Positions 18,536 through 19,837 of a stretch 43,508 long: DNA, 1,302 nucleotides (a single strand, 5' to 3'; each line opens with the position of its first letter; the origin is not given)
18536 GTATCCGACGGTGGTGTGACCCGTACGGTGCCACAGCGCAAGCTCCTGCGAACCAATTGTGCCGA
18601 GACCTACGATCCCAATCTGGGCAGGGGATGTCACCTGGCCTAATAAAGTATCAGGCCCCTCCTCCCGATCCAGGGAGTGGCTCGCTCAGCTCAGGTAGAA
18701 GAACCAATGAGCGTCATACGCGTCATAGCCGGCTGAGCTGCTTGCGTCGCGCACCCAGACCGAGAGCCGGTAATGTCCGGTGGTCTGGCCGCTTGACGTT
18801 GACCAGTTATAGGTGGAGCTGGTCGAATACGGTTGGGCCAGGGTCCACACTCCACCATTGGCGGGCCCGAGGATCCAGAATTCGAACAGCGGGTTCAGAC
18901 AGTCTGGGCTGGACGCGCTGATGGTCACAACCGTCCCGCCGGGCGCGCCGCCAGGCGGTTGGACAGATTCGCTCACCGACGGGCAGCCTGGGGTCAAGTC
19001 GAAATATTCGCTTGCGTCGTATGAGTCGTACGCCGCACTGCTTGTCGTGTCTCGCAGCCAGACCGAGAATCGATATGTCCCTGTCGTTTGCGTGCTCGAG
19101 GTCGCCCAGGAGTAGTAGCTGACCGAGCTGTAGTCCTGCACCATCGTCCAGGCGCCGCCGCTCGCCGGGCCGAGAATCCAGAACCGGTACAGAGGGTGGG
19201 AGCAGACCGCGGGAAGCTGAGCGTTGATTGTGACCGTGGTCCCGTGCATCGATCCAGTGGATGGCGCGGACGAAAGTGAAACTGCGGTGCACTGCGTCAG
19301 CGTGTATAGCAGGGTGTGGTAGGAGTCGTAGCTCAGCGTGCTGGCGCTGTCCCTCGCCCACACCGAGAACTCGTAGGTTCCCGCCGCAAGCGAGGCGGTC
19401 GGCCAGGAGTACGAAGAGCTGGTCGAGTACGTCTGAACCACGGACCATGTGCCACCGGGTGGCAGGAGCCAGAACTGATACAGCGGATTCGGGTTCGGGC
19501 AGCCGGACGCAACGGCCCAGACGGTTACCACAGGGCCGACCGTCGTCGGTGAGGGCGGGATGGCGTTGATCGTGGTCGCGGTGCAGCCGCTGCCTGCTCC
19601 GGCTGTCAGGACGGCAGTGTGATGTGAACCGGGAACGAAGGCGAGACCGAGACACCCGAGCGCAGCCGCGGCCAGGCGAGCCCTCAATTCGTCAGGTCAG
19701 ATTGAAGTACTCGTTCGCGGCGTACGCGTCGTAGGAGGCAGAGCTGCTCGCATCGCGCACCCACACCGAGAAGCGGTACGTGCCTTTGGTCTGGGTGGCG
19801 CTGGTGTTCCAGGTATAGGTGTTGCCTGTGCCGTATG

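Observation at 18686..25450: Surface-enzyme genes sharing a ~95-aa two-Cys triple-tyrosine repeat, wrapped around a Wzy_C gene and leading into a glycan operon: candidate undescribed wall-glycan anchoring module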

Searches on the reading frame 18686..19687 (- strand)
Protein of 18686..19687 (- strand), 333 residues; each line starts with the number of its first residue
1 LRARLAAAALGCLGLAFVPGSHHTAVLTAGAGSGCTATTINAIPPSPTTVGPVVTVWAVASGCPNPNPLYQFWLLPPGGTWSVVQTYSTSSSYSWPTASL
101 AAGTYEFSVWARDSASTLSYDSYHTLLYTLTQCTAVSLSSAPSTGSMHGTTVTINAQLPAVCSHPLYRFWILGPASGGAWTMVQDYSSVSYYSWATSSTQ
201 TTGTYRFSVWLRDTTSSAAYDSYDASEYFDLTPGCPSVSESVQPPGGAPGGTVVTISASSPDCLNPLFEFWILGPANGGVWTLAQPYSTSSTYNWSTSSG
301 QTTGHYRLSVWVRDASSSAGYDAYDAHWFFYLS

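Call 9: search_protein_families(library=pfam, proteins=[window:18686-19687:-], max_evalue=1)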
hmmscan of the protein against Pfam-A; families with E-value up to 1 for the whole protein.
window:18686-19687:- (333 aa): 2 families
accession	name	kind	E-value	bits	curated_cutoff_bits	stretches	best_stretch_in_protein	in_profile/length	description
PF07495.19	Y_Y_Y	-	1.8e-10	41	26.6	2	67-129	7-63/65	Y_Y_Y domain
PF12691.13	Phage_tail_terminator_6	-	0.24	12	23.8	0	300-325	41-66/118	Bacteriophage tail terminator protein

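Call 10: search_protein_families(library=ncbifam, proteins=[window:18686-19687:-], max_evalue=1)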
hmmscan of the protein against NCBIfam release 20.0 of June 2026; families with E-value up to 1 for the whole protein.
window:18686-19687:- (333 aa): 2 families
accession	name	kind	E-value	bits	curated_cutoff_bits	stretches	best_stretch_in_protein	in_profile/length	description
NF010681.0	PRK14081.1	equivalog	1.3e-13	50.1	842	3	101-227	542-663/667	triple tyrosine motif-containing protein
NF041112.1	chap_CsgH_alph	subfamily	0.47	10.6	35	0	188-215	12-39/91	curli-like amyloid fiber formation chaperone CsgH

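Call 19: find_homologous_proteins(query=window:18686-19687:-, max_evalue=0.00001)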
Query window:18686-19687:- (333 aa): 116 proteins with E <= 0.00001 among 8000 candidates.
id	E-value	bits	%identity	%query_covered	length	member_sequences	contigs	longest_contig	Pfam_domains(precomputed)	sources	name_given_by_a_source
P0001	1.4e-182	625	100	84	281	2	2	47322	PF07495.20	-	-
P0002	2.3e-160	552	74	100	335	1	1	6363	PF07495.20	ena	-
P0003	5.0e-104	366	47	88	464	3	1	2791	PF07495.20,PF25275.2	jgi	jgi:hypothetical protein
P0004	1.9e-100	355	42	93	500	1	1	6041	PF07495.20,PF22352.3,PF17957.8,PF00041.28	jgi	jgi:hypothetical protein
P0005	1.6e-95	338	43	87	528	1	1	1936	PF07495.20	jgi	jgi:hypothetical protein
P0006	3.9e-94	334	49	93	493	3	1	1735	PF07495.20,PF22058.3,PF17957.8,PF05409.21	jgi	jgi:hypothetical protein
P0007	7.3e-91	323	50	87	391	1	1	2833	PF07495.20,PF05409.21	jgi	jgi:hypothetical protein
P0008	2.7e-89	318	47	84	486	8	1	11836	PF07495.20,PF17957.8,PF05409.21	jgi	jgi:hypothetical protein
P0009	1.0e-88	316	42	94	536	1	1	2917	PF22352.3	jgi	jgi:cell wall-associated protease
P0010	6.9e-87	310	47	82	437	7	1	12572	PF07495.20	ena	-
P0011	1.4e-86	309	49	78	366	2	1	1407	PF07495.20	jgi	-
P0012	3.0e-82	295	46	88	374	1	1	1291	PF07495.20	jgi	jgi:hypothetical protein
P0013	3.4e-81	291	43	89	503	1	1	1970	PF07495.20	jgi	jgi:hypothetical protein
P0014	8.5e-81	290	42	90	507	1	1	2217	PF07495.20,PF23619.2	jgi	jgi:hypothetical protein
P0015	1.6e-80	289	41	95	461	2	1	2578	PF07495.20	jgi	jgi:hypothetical protein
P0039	3.1e-64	236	37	87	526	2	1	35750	PF07495.20,PF01833.31,PF25275.2,PF16775.11,PF15152.12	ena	-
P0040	8.2e-64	234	38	92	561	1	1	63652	PF07495.20,PF01833.31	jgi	jgi:hypothetical protein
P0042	3.5e-62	229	41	90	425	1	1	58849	PF07495.20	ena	-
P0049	2.5e-58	216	36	92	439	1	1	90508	PF07495.20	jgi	jgi:hypothetical protein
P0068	1.1e-46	178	36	93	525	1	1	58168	PF01833.31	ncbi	-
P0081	5.6e-40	156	43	68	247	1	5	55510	PF07495.20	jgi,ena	jgi:hypothetical protein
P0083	1.0e-39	155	41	64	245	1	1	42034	-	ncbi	-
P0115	1.9e-13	69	34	54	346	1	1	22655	PF01833.31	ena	-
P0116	8.0e-13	67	43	29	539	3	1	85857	-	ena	-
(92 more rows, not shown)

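Call 21: find_encoding_contigs(protein=P0001, flank=10000, max_places=4)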
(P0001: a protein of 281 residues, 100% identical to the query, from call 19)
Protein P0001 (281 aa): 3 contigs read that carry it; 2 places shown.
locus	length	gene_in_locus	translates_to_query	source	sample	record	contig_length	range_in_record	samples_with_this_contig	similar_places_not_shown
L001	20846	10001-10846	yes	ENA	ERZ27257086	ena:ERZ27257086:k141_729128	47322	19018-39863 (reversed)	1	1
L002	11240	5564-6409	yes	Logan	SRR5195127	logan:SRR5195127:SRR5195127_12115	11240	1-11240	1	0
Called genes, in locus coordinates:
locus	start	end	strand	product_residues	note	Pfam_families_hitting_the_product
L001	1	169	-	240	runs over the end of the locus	PF13489:Methyltransf_23, PF03141:Methyltransf_29, PF01209:Ubie_methyltran, PF07021:MetW (weak), PF13847:Methyltransf_31, PF08241:Methyltransf_11, PF08242:Methyltransf_12, PF13649:Methyltransf_25, +1 more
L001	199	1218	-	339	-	PF00106:adh_short (faint), PF01073:3Beta_HSD, PF01370:Epimerase, PF02719:Polysacc_synt_2 (weak), PF04321:RmlD_sub_bind, PF05368:NmrA (weak), PF07993:NAD_binding_4 (faint), PF16363:GDP_Man_Dehyd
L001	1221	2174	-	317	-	PF00535:Glycos_transf_2, PF13641:Glyco_tranf_2_3 (weak)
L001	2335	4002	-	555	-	PF00920:ILVD_EDD_N, PF24877:ILV_EDD_C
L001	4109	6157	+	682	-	PF01510:Amidase_2, PF00041:fn3, PF25369:SH3_VIII-1_N (faint), PF07495:Y_Y_Y (weak)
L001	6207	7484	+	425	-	PF04932:Wzy_C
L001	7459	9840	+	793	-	PF13570:Beta-prop_ACSF4 (weak), PF01011:PQQ (faint), PF13360:PQQ_2, PF23619:Ig_VWA7 (faint), PF07495:Y_Y_Y (faint)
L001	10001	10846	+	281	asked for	PF07495:Y_Y_Y (faint)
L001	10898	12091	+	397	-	PF03721:UDPG_MGDP_dh_N (faint), PF00984:UDPG_MGDP_dh, PF03720:UDPG_MGDP_dh_C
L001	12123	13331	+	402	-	PF13439:Glyco_transf_4, PF13579:Glyco_trans_4_4, PF00534:Glycos_transf_1, PF13692:Glyco_trans_1_4, PF13524:Glyco_trans_1_2 (weak)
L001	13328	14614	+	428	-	-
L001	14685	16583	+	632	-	PF01073:3Beta_HSD, PF01370:Epimerase, PF02719:Polysacc_synt_2, PF04321:RmlD_sub_bind, PF16363:GDP_Man_Dehyd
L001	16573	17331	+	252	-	PF05711:TylF, PF13578:Methyltransf_24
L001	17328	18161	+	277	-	PF13292:DXP_synthase_N (faint), PF00456:Transketolase_N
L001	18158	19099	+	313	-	PF02779:Transket_pyr, PF02780:Transketolase_C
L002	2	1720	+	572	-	?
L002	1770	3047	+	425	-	PF04932:Wzy_C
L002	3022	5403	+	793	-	PF13570:Beta-prop_ACSF4 (weak), PF01011:PQQ (faint), PF13360:PQQ_2, PF23619:Ig_VWA7 (faint), PF07495:Y_Y_Y (faint)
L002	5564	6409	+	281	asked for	PF07495:Y_Y_Y (faint)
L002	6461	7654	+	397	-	PF03721:UDPG_MGDP_dh_N (faint), PF00984:UDPG_MGDP_dh, PF03720:UDPG_MGDP_dh_C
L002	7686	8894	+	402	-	PF13439:Glyco_transf_4, PF13579:Glyco_trans_4_4, PF00534:Glycos_transf_1, PF13692:Glyco_trans_1_4, PF13524:Glyco_trans_1_2 (weak)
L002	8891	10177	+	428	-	-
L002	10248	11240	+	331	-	?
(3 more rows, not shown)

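Call 49: find_encoding_contigs(protein=P0049, flank=10000, max_places=1)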
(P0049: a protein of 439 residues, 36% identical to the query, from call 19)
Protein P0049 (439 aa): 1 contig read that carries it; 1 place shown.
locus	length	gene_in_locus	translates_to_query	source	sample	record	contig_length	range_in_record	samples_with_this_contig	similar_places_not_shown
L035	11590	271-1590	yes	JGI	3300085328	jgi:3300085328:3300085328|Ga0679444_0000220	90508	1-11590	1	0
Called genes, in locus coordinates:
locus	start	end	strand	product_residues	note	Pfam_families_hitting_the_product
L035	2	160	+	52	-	?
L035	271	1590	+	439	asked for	PF07495:Y_Y_Y (faint)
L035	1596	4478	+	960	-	PF01510:Amidase_2, PF00041:fn3, PF07495:Y_Y_Y (faint)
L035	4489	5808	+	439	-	-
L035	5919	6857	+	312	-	PF01209:Ubie_methyltran (weak), PF13489:Methyltransf_23 (weak), PF08241:Methyltransf_11, PF08242:Methyltransf_12, PF13649:Methyltransf_25, PF13847:Methyltransf_31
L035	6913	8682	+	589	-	-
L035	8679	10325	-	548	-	-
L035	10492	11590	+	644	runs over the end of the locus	PF13522:GATase_6, PF13537:GATase_7, PF00733:Asn_synthase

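Call 50: find_encoding_contigs(protein=P0040, flank=10000, max_places=1)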
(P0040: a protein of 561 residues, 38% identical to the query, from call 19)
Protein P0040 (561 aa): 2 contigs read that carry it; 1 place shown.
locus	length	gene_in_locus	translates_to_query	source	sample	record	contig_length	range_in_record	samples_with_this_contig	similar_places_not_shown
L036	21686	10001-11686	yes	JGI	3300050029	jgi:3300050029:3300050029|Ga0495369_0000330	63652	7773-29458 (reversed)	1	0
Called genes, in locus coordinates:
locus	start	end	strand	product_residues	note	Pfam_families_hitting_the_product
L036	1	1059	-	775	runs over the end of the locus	-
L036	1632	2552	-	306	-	PF00535:Glycos_transf_2, PF13641:Glyco_tranf_2_3 (weak)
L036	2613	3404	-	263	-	PF13439:Glyco_transf_4, PF13579:Glyco_trans_4_4, PF20706:GT4-conflict, PF00534:Glycos_transf_1, PF13692:Glyco_trans_1_4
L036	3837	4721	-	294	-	PF00535:Glycos_transf_2, PF10111:Glyco_tranf_2_2 (weak)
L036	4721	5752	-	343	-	PF20706:GT4-conflict (weak), PF00534:Glycos_transf_1, PF13692:Glyco_trans_1_4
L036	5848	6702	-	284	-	PF13641:Glyco_tranf_2_3, PF00535:Glycos_transf_2, PF10111:Glyco_tranf_2_2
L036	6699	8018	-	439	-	-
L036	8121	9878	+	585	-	-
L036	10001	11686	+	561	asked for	PF01833:TIG, PF07495:Y_Y_Y (faint)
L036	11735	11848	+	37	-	-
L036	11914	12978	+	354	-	PF02661:Fic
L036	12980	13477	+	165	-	PF00239:Resolvase, PF24877:ILV_EDD_C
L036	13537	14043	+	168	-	PF14016:DUF4232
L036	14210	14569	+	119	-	-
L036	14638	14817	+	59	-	PF24877:ILV_EDD_C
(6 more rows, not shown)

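Call 51: find_encoding_contigs(protein=P0042, flank=10000, max_places=1)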
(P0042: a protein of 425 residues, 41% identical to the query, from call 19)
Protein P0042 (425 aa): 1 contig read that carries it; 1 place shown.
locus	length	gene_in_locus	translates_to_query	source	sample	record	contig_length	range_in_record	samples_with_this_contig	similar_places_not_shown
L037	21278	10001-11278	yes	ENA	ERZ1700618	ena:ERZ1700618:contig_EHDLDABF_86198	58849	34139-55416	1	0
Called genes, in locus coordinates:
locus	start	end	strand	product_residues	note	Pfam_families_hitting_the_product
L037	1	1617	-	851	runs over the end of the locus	PF00704:Glyco_hydro_18, PF17957:Big_7 (faint), PF07495:Y_Y_Y (faint)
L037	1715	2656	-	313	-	PF13489:Methyltransf_23, PF01209:Ubie_methyltran, PF13649:Methyltransf_25, PF13847:Methyltransf_31, PF08241:Methyltransf_11, PF08242:Methyltransf_12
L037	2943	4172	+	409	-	PF00534:Glycos_transf_1, PF13692:Glyco_trans_1_4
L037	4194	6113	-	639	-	-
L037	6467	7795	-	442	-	PF00005:ABC_tran, PF14524:Wzt_C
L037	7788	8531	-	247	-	PF01061:ABC2_membrane (weak)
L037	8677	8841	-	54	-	-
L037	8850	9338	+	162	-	-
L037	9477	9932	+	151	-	-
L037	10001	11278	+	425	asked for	PF07495:Y_Y_Y (faint)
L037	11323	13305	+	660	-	PF01510:Amidase_2, PF00041:fn3, PF07495:Y_Y_Y (faint)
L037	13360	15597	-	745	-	PF00704:Glyco_hydro_18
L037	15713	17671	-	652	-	PF04321:RmlD_sub_bind, PF01073:3Beta_HSD, PF01370:Epimerase, PF02719:Polysacc_synt_2, PF16363:GDP_Man_Dehyd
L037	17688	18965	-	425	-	PF13439:Glyco_transf_4, PF13579:Glyco_trans_4_4, PF00534:Glycos_transf_1, PF13692:Glyco_trans_1_4, PF13524:Glyco_trans_1_2 (weak)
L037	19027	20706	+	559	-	PF00920:ILVD_EDD_N, PF24877:ILV_EDD_C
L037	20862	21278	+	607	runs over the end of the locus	-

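Call 66: find_encoding_contigs(protein=P0116, flank=10000, max_places=1)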
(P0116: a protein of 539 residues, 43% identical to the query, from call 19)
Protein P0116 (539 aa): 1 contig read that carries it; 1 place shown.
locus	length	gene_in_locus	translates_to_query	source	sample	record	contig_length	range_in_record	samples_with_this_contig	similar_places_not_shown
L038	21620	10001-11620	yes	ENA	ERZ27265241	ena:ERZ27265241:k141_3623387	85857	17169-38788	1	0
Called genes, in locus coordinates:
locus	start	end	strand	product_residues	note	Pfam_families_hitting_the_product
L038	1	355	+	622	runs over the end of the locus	-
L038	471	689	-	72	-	-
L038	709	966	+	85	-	PF13620:CarboxypepD_reg (faint)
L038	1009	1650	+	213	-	PF04542:Sigma70_r2, PF08281:Sigma70_r4_2, PF04545:Sigma70_r4 (weak)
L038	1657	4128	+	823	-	-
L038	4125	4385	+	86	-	-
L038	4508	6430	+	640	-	PF01833:TIG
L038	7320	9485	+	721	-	PF04932:Wzy_C, PF23914:TPR_CcmH_CycH (faint), PF07719:TPR_2 (faint), PF13371:TPR_9 (faint), PF13414:TPR_11 (faint), PF13428:TPR_14 (faint), PF14559:TPR_19 (weak)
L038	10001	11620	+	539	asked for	-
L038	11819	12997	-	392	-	PF04932:Wzy_C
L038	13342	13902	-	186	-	-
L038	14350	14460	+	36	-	-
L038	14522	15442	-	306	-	PF13489:Methyltransf_23, PF07021:MetW (weak), PF13847:Methyltransf_31, PF08241:Methyltransf_11, PF08242:Methyltransf_12, PF13649:Methyltransf_25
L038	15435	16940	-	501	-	PF01943:Polysacc_synt, PF01554:MatE (weak), PF13440:Polysacc_synt_3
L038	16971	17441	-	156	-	PF04321:RmlD_sub_bind (faint)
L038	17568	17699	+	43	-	-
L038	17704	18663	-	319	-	PF13489:Methyltransf_23, PF13847:Methyltransf_31, PF08241:Methyltransf_11, PF08242:Methyltransf_12, PF13649:Methyltransf_25, PF08484:Methyltransf_14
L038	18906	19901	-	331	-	PF01073:3Beta_HSD, PF01370:Epimerase, PF02719:Polysacc_synt_2, PF04321:RmlD_sub_bind, PF05368:NmrA, PF08659:KR (weak), PF16363:GDP_Man_Dehyd, PF13460:NAD_binding_10, +1 more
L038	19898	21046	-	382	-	PF13439:Glyco_transf_4, PF13579:Glyco_trans_4_4, PF00534:Glycos_transf_1, PF13692:Glyco_trans_1_4, PF13524:Glyco_trans_1_2 (faint)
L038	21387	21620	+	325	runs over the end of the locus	PF01073:3Beta_HSD, PF01370:Epimerase, PF04321:RmlD_sub_bind, PF13460:NAD_binding_10, PF16363:GDP_Man_Dehyd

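Call 67: find_encoding_contigs(protein=P0068, flank=10000, max_places=1)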
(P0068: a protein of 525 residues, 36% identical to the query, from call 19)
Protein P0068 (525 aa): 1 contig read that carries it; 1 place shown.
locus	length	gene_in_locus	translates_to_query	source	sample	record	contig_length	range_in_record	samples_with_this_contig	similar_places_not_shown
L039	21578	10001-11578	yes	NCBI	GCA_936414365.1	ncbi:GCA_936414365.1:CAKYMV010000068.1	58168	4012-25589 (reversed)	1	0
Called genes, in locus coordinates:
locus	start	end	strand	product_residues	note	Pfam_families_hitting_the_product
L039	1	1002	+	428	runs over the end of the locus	PF04932:Wzy_C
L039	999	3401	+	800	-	PF13570:Beta-prop_ACSF4 (weak), PF01011:PQQ (faint), PF13360:PQQ_2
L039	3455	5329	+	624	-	-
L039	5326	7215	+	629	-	-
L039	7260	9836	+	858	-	PF01510:Amidase_2, PF00041:fn3, PF07495:Y_Y_Y (faint)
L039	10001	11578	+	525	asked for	PF01833:TIG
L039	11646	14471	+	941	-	-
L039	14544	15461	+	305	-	PF00535:Glycos_transf_2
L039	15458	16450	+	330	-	PF01073:3Beta_HSD, PF01370:Epimerase, PF02719:Polysacc_synt_2 (weak), PF04321:RmlD_sub_bind, PF16363:GDP_Man_Dehyd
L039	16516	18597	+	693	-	PF00188:CAP (weak), PF01833:TIG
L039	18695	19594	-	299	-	PF01370:Epimerase, PF16363:GDP_Man_Dehyd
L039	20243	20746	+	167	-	-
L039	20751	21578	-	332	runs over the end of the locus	PF20706:GT4-conflict, PF00534:Glycos_transf_1, PF13692:Glyco_trans_1_4, PF13524:Glyco_trans_1_2 (weak)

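Call 76: predict_structure(alignment_id=A5)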
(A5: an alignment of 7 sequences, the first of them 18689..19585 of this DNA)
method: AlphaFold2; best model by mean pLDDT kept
length: 299 residues; sequences in the alignment: 7
mean_pLDDT: 88.0   pTM: 0.51
mean pLDDT of the five models: 88.0, 87.9, 87.0, 86.7, 86.6
residues with pLDDT >= 90: 161; 70-90: 119; 50-70: 19; < 50: 0
segments of 3 or more residues with pLDDT < 50: none
pLDDT, mean of each block of 10 residues (from residue 1): 96 86 97 96 95 97 87 97 95 88 80 75 78 92 80 93 80 90 83 82 87 86 87 92 79 95 89 91 80 85
secondary structure, 60 per line:
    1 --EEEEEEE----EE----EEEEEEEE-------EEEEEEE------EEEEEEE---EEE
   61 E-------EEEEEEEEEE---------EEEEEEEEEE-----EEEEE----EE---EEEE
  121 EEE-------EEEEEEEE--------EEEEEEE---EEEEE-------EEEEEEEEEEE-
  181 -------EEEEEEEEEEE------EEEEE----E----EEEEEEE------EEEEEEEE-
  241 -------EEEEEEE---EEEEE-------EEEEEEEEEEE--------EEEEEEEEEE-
elements in order: E3-9 E20-27 E35-41 E48-54 E58-61 E69-78 E88-97 E103-107 E117-123 E131-138 E147-153 E157-161 E169-179 E188-198 E205-209 E219-225 E232-239 E248-254 E258-262 E270-280 E289-298

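Call 77: find_encoding_contigs(protein=P0081, flank=10000, max_places=1)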
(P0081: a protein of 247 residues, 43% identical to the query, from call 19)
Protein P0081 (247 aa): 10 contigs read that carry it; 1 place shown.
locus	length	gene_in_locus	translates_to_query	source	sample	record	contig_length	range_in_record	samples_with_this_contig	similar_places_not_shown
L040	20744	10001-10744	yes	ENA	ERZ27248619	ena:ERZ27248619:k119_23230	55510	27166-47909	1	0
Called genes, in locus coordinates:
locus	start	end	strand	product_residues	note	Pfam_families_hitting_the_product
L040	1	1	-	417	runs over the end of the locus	PF00005:ABC_tran, PF13304:AAA_21 (faint), PF14524:Wzt_C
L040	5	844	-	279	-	PF01061:ABC2_membrane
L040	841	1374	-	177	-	PF13302:Acetyltransf_3, PF13420:Acetyltransf_4, PF00583:Acetyltransf_1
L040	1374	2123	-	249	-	-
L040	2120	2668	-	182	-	PF25087:GMPPB_C (faint), PF00132:Hexapep, PF14602:Hexapep_2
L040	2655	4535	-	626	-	PF13522:GATase_6, PF13537:GATase_7, PF00733:Asn_synthase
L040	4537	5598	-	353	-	PF01209:Ubie_methyltran, PF13489:Methyltransf_23, PF05175:MTS (faint), PF13847:Methyltransf_31, PF08241:Methyltransf_11, PF08242:Methyltransf_12, PF13649:Methyltransf_25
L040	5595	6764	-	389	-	PF01041:DegT_DnrJ_EryC1, PF00155:Aminotran_1_2 (weak)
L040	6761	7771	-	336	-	PF01073:3Beta_HSD, PF01370:Epimerase, PF02719:Polysacc_synt_2, PF04321:RmlD_sub_bind, PF05368:NmrA, PF16363:GDP_Man_Dehyd, PF13460:NAD_binding_10, PF07993:NAD_binding_4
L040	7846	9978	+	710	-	PF13360:PQQ_2 (faint), PF07495:Y_Y_Y (faint)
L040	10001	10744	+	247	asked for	PF07495:Y_Y_Y (faint)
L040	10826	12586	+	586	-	-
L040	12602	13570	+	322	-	PF13489:Methyltransf_23, PF01209:Ubie_methyltran (weak), PF08241:Methyltransf_11, PF08242:Methyltransf_12, PF13649:Methyltransf_25, PF13847:Methyltransf_31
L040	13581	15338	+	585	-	-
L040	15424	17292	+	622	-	PF13522:GATase_6, PF13537:GATase_7, PF00733:Asn_synthase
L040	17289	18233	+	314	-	PF01073:3Beta_HSD, PF01370:Epimerase, PF02719:Polysacc_synt_2, PF04321:RmlD_sub_bind, PF07993:NAD_binding_4 (faint), PF13460:NAD_binding_10, PF16363:GDP_Man_Dehyd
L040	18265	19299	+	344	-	PF01073:3Beta_HSD, PF01370:Epimerase, PF02719:Polysacc_synt_2 (faint), PF07993:NAD_binding_4 (faint), PF16363:GDP_Man_Dehyd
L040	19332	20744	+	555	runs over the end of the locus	PF00920:ILVD_EDD_N, PF24877:ILV_EDD_C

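Call 78: find_encoding_contigs(protein=P0083, flank=10000, max_places=1)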
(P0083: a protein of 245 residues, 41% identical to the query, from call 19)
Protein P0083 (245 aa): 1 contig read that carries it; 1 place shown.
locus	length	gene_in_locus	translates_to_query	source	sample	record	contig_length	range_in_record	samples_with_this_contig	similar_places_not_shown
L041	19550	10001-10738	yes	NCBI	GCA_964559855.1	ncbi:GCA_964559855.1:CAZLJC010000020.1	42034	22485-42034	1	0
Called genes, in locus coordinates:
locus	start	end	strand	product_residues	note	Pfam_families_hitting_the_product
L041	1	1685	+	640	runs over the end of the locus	PF13522:GATase_6, PF13537:GATase_7, PF00733:Asn_synthase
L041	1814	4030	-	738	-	-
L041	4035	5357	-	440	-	PF00005:ABC_tran, PF14524:Wzt_C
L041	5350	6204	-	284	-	PF01061:ABC2_membrane (weak)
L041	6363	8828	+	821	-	PF13360:PQQ_2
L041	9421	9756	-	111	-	-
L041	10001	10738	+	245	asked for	-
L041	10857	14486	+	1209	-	-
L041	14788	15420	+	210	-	PF16640:Big_3_5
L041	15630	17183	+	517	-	PF04185:Phosphoesterase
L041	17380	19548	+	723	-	?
